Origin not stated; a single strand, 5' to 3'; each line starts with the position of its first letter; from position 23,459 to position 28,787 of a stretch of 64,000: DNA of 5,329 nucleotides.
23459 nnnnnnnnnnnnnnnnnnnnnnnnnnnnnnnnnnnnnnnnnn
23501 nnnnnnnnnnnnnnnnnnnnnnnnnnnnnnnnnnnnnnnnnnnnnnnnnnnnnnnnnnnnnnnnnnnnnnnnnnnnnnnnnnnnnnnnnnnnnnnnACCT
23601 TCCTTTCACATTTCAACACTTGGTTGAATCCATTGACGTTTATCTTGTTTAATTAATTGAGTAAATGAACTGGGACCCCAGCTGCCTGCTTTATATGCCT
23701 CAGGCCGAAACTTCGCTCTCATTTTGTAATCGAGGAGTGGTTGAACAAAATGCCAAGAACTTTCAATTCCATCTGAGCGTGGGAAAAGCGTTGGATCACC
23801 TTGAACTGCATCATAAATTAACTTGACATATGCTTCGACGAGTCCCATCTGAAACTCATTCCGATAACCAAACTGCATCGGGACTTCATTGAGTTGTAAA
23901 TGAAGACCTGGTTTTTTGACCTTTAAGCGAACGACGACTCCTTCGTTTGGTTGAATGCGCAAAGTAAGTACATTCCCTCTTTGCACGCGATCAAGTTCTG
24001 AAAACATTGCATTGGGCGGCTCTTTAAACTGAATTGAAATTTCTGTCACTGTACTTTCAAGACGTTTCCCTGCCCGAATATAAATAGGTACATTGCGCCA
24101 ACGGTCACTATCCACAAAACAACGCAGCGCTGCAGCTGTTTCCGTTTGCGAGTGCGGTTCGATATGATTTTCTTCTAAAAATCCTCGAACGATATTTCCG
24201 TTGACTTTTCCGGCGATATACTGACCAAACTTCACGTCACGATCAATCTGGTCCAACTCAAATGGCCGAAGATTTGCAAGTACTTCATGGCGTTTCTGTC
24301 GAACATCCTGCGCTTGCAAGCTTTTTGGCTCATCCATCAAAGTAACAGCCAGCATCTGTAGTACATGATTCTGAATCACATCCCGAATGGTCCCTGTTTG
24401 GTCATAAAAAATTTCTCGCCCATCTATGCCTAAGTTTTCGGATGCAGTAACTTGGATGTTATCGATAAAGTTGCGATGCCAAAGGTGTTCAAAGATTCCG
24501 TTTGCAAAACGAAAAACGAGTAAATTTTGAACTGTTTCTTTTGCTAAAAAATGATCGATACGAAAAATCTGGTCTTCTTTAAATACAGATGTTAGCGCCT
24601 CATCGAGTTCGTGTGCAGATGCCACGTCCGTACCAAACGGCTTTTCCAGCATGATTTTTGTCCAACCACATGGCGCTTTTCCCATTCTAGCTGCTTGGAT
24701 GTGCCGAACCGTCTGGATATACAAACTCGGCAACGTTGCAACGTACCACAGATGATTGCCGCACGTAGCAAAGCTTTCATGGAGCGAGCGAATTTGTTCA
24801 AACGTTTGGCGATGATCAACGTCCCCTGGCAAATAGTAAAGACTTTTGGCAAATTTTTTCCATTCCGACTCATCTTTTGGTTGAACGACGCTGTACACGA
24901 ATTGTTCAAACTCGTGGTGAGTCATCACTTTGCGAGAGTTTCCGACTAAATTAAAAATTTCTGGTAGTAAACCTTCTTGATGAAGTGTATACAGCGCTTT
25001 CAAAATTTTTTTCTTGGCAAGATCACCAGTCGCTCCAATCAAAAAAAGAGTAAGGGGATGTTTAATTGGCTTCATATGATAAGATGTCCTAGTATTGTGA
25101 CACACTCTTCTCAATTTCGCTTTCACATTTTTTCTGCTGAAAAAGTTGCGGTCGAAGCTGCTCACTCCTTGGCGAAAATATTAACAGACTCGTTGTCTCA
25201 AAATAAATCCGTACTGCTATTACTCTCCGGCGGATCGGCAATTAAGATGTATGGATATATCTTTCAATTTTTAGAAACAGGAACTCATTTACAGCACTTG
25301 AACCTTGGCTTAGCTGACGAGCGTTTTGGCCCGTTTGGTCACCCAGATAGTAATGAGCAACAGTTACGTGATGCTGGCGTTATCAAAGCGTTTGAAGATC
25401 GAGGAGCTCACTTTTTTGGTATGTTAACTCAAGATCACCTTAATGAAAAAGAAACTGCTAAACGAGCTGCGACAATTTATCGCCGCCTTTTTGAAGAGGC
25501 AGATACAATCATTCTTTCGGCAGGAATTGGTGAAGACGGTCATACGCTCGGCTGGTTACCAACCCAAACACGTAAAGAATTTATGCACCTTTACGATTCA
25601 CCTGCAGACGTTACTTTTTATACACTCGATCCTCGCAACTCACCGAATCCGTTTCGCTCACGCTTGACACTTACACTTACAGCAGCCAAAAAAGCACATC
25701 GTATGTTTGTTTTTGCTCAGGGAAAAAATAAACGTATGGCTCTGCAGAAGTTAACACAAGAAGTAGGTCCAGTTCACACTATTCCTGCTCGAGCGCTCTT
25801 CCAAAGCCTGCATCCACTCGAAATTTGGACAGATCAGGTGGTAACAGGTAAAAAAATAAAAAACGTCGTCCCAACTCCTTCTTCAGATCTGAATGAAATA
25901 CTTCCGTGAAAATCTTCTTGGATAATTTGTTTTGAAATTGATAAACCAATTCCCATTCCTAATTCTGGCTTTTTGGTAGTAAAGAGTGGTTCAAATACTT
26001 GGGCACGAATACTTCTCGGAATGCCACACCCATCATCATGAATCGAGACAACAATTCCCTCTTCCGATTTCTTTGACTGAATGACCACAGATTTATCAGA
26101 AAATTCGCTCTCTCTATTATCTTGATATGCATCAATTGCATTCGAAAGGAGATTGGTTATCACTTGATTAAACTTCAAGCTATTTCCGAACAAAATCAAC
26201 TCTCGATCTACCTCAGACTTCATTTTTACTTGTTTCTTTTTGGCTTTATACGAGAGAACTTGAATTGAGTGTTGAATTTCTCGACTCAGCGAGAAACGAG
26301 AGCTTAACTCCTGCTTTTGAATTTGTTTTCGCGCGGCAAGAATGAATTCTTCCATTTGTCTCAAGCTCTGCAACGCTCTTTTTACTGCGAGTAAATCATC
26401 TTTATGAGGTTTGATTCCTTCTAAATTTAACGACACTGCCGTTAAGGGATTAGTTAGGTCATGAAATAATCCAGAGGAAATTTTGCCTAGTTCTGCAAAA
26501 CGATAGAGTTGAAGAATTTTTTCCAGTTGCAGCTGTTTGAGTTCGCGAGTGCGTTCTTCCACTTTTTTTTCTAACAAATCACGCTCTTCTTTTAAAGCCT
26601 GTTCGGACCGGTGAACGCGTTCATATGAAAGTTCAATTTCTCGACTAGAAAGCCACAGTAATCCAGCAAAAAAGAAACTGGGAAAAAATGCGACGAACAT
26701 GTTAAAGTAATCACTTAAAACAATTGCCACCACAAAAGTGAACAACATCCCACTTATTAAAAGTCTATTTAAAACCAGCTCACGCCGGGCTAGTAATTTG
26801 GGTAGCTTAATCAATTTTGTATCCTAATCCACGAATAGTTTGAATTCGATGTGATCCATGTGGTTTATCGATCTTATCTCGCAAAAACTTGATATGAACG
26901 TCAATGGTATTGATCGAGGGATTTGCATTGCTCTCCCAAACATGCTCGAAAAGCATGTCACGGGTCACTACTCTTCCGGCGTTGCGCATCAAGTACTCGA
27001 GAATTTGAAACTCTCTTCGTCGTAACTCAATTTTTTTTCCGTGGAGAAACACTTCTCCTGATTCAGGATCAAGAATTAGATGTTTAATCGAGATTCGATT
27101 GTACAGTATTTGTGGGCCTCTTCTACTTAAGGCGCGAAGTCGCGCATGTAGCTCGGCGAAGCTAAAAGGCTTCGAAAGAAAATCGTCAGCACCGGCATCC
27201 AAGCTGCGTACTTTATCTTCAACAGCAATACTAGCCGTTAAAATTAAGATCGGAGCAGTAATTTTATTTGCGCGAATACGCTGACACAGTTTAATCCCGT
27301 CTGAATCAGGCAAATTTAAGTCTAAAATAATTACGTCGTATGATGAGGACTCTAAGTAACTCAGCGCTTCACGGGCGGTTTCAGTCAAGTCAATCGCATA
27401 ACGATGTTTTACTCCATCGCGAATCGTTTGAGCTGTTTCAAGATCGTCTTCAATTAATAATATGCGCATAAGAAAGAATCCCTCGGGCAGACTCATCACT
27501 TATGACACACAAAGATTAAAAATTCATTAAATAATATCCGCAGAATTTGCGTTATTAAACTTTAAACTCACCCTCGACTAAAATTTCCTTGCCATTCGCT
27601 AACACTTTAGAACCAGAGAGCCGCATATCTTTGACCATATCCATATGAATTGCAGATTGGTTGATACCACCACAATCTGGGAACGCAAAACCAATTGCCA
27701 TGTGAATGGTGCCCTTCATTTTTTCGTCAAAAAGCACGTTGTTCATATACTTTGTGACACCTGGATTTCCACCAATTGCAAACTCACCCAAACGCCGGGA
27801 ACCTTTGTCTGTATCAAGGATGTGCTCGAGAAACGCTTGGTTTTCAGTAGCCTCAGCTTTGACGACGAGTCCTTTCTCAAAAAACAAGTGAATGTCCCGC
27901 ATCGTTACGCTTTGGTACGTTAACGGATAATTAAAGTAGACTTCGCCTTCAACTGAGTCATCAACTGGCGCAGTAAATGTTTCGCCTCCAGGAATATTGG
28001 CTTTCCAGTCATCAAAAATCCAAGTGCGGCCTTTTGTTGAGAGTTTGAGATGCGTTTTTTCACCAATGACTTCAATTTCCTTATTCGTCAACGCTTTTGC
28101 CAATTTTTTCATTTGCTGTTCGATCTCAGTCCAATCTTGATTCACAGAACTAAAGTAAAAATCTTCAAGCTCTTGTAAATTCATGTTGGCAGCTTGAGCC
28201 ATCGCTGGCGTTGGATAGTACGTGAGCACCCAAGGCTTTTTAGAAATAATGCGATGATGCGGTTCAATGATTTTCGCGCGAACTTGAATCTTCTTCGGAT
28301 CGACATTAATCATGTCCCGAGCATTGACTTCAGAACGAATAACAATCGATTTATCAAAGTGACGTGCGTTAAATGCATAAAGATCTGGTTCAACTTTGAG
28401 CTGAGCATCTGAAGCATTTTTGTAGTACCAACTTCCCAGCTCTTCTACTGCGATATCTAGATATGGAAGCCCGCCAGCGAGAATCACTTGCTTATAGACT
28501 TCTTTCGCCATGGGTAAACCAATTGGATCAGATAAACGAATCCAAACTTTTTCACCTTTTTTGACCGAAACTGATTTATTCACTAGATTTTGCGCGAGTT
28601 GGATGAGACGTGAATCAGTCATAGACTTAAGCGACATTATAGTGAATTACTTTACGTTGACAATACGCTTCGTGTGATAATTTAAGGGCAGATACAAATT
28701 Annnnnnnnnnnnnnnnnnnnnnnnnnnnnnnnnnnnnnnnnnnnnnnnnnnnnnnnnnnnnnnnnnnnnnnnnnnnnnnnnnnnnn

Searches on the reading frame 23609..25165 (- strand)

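Call 74: search_protein_families(library=pfam, proteins=[window:23609-25165:-], max_evalue=0.001)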
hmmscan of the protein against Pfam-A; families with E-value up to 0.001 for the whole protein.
window:23609-25165:- (519 aa): 3 families
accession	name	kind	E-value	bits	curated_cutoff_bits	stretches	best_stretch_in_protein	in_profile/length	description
PF02781.21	G6PD_C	-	1.6e-102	343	27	1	216-512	1-295/296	Glucose-6-phosphate dehydrogenase, C-terminal domain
PF00479.28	G6PD_N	-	7.4e-51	173.8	22.1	1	42-214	2-183/183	Glucose-6-phosphate dehydrogenase, NAD binding domain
PF19813.4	DUF6296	-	0.0009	19.7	27.2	0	235-279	22-67/78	Family of unknown function (DUF6296)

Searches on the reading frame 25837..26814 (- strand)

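Call 74: search_protein_families(library=pfam, proteins=[window:25837-26814:-], max_evalue=0.001)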
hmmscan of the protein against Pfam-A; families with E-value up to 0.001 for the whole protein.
window:25837-26814:- (326 aa): 2 families
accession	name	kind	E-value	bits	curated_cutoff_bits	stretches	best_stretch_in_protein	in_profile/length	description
PF02518.31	HATPase_c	-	7.8e-23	81.5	26.4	1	211-325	2-110/111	Histidine kinase-, DNA gyrase B-, and HSP90-like ATPase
PF14501.12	HATPase_c_5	-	1e-05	25.8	22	1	215-313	6-93/102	GHKL domain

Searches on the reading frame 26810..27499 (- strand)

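Call 74: search_protein_families(library=pfam, proteins=[window:26810-27499:-], max_evalue=0.001)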
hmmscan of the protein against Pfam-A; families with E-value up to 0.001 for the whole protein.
window:26810-27499:- (230 aa): 3 families
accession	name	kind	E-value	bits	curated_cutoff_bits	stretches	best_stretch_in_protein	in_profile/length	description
PF00072.30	Response_reg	-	5e-27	94.7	30.2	1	13-121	1-110/111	Response regulator receiver domain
PF00486.34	Trans_reg_C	-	5.9e-27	94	26.2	1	154-228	1-76/77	Transcriptional regulatory protein, C terminal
PF21695.3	GlnR_1st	-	2.6e-05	24.6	27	1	41-123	29-109/111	Transcription regulator GlnR, N-terminal domain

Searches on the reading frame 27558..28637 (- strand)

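Call 74: search_protein_families(library=pfam, proteins=[window:27558-28637:-], max_evalue=0.001)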
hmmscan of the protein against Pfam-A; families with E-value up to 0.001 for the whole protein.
window:27558-28637:- (360 aa): 1 family
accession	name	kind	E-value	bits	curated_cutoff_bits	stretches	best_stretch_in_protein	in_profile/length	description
PF02073.20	Peptidase_M29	-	1.1e-61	209.4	27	1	8-354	2-400/406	Thermophilic metalloprotease (M29)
